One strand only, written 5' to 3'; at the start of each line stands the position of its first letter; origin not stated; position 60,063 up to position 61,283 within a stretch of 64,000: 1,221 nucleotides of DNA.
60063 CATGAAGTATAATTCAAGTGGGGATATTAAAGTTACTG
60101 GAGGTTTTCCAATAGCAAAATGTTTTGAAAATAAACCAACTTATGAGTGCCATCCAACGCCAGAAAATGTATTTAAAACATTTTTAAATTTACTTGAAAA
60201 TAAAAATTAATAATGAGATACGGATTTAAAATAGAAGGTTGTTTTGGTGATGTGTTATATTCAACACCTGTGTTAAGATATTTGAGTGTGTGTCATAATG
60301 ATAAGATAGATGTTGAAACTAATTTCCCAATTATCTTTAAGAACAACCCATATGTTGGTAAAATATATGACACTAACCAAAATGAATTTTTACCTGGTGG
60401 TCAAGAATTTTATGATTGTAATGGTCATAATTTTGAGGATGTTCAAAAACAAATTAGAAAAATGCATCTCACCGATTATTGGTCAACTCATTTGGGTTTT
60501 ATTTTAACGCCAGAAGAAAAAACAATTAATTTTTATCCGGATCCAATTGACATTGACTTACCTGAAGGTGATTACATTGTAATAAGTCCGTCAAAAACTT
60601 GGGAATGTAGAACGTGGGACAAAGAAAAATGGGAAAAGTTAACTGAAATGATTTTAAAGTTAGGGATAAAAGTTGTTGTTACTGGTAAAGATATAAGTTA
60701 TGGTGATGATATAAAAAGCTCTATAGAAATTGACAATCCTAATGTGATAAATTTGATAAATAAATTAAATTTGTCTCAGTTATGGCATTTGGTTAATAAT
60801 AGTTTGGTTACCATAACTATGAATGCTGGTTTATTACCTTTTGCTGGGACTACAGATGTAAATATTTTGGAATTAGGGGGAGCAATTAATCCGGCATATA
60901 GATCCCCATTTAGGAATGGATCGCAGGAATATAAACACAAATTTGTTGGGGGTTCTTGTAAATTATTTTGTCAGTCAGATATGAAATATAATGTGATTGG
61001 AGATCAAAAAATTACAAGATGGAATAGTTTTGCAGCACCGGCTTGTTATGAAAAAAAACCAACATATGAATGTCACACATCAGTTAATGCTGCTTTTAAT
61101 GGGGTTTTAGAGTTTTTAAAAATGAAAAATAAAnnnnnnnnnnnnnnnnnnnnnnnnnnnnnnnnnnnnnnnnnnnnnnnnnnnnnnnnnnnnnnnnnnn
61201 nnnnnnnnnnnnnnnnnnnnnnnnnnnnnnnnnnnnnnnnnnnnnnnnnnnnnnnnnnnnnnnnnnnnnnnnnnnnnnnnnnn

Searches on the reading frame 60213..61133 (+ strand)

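Call 97: search_protein_families(library=pfam, proteins=[window:60213-61133:+], max_evalue=0.001)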
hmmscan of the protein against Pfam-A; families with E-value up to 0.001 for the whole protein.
window:60213-61133:+ (307 aa): 1 family
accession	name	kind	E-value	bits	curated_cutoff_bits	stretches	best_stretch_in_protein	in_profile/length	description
PF01075.23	Glyco_transf_9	-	2.8e-08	33.8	22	1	120-232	106-219/247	Glycosyltransferase family 9 (heptosyltransferase)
